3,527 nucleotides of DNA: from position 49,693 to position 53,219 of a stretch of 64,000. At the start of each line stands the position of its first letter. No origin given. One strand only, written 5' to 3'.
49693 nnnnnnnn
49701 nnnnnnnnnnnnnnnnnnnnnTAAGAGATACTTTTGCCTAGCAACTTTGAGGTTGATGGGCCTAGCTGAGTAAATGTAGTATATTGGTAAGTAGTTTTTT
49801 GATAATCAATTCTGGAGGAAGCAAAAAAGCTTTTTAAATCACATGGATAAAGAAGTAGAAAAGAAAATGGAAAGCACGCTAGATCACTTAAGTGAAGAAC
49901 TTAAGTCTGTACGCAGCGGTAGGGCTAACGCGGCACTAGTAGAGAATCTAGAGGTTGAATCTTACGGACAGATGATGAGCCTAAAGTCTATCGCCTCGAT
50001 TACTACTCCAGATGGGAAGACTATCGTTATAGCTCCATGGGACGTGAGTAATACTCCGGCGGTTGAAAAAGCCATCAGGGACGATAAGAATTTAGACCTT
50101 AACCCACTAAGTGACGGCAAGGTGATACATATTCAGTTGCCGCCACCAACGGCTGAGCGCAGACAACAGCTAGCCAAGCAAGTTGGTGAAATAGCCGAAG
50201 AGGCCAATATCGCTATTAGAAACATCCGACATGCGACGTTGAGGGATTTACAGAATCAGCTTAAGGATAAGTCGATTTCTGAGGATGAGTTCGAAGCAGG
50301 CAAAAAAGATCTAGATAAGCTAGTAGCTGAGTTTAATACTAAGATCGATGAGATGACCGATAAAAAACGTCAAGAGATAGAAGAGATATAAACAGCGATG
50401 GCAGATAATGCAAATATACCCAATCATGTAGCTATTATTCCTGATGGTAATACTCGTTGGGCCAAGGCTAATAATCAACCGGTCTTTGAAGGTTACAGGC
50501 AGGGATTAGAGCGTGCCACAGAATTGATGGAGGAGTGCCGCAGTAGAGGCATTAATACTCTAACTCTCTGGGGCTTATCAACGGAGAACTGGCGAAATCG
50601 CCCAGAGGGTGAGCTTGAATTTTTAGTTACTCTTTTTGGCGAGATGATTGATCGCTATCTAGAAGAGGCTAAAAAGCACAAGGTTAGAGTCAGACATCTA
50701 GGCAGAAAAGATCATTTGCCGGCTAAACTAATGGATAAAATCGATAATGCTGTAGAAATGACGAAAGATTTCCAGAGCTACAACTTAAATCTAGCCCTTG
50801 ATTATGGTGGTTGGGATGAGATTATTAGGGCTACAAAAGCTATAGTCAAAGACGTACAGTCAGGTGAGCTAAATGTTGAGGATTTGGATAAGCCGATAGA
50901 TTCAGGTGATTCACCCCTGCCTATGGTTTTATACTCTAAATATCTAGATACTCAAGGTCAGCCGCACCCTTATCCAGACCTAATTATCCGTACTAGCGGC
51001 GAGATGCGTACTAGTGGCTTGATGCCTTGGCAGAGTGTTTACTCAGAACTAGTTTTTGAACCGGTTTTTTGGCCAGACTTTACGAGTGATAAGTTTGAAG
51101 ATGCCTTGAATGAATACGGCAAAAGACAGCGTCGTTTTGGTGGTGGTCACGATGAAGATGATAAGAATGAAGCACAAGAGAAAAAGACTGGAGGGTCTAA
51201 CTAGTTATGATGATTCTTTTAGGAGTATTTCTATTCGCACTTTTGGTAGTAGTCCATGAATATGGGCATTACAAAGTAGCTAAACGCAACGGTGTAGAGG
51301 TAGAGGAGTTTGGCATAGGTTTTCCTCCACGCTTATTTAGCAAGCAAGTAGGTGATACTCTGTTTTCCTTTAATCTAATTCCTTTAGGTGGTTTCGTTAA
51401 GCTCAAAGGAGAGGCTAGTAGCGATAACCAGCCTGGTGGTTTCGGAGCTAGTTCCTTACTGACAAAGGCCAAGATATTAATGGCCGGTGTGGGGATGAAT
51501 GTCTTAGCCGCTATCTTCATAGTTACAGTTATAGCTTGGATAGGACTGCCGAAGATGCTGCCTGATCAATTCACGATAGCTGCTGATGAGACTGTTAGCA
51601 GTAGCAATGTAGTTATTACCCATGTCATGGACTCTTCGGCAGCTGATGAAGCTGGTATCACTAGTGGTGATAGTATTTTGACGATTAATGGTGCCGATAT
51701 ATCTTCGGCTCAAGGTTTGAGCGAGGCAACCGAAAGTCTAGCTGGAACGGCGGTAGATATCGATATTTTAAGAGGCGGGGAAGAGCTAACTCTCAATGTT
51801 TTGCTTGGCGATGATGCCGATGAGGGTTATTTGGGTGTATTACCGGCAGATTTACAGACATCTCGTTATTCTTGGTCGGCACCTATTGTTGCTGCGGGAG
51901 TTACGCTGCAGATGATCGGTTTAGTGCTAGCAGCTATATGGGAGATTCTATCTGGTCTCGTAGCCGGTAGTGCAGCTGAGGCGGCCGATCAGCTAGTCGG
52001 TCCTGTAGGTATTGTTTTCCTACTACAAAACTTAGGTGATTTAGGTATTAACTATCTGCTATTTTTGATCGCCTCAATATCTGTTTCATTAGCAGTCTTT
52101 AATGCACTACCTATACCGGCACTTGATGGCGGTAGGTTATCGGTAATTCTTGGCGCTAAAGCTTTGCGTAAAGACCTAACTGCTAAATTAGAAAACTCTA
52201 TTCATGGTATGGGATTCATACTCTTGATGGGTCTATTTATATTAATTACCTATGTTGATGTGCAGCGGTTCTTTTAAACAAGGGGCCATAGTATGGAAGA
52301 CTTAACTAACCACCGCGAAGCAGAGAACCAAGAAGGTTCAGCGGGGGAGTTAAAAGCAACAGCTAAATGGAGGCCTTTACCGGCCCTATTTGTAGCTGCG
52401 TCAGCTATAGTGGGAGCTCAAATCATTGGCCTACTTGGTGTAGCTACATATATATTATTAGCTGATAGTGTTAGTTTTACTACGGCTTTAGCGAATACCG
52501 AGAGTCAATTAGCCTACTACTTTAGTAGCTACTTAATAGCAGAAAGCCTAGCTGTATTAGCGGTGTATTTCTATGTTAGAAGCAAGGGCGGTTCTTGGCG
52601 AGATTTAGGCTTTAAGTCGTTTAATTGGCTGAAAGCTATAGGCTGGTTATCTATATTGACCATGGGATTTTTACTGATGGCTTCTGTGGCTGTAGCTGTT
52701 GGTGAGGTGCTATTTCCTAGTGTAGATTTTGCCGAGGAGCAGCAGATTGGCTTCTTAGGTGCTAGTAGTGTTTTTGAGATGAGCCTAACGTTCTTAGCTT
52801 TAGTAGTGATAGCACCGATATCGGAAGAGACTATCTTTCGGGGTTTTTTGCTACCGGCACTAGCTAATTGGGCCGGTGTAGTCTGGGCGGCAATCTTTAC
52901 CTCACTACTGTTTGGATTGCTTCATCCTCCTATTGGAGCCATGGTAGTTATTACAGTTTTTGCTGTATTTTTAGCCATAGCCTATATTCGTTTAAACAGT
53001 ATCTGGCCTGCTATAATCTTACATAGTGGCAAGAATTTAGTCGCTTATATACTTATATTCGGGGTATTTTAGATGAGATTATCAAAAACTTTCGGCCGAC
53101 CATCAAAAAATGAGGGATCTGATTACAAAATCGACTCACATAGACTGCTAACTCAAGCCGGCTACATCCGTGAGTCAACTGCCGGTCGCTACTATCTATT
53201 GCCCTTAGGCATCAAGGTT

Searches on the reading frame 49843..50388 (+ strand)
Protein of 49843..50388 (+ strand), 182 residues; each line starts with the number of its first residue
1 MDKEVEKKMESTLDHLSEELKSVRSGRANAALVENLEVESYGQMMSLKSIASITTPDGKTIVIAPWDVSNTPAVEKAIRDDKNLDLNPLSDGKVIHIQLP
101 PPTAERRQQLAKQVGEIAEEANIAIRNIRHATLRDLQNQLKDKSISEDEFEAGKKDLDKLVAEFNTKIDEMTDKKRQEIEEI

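Call 30: search_protein_families(library=pfam, proteins=[window:49843-50388:+], max_evalue=0.001)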
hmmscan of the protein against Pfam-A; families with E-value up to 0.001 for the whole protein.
window:49843-50388:+ (182 aa): 1 family
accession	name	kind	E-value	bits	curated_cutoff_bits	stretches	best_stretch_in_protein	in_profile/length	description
PF01765.24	RRF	-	1.4e-52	178.2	29.7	1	16-179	1-163/164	Ribosome recycling factor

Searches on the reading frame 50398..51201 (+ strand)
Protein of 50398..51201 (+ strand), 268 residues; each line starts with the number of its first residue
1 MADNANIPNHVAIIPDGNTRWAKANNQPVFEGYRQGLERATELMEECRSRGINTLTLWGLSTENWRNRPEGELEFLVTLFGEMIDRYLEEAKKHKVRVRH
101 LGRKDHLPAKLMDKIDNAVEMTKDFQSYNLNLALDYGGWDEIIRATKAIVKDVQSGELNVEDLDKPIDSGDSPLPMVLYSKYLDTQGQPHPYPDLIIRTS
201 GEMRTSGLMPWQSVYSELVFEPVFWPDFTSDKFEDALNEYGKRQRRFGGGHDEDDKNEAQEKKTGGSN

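Call 30: search_protein_families(library=pfam, proteins=[window:50398-51201:+], max_evalue=0.001)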
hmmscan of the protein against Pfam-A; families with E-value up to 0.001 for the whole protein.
window:50398-51201:+ (268 aa): 1 family
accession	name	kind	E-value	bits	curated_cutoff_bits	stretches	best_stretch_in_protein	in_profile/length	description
PF01255.24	Prenyltransf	-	5.1e-66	222.8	27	1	14-248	1-219/219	Putative undecaprenyl diphosphate synthase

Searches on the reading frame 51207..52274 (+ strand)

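Call 31: search_protein_families(library=pfam, proteins=[window:51207-52274:+], max_evalue=0.001)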
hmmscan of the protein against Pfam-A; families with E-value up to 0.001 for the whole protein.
window:51207-52274:+ (356 aa): 4 families
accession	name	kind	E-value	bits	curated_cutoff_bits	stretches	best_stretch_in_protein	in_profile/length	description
PF02163.28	Peptidase_M50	-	2.2e-43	148.6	27.2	1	7-342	3-220/221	Peptidase family M50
PF13180.12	PDZ_2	-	2.4e-10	41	27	1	131-199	10-79/80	PDZ domain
PF00595.29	PDZ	-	2.9e-07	31.2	23.2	1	125-169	17-61/81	PDZ domain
PF17820.7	PDZ_6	-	2.3e-06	27.7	27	1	136-189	1-54/54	PDZ domain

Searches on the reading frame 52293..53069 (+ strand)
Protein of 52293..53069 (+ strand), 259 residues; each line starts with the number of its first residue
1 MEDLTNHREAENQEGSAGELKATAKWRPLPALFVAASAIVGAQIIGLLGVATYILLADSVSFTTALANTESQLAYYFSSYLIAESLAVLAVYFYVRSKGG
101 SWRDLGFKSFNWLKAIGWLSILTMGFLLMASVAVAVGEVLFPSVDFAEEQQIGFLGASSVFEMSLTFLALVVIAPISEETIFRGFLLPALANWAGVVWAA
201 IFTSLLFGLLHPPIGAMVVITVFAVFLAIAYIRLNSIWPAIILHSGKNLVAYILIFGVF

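Call 31: search_protein_families(library=pfam, proteins=[window:52293-53069:+], max_evalue=0.001)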
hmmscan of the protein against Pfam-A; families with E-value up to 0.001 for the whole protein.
window:52293-53069:+ (259 aa): 1 family
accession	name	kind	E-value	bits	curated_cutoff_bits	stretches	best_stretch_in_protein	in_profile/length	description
PF02517.21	Rce1-like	-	1.9e-20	73.4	22.4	1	165-249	6-92/93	Type II CAAX prenyl endopeptidase Rce1-like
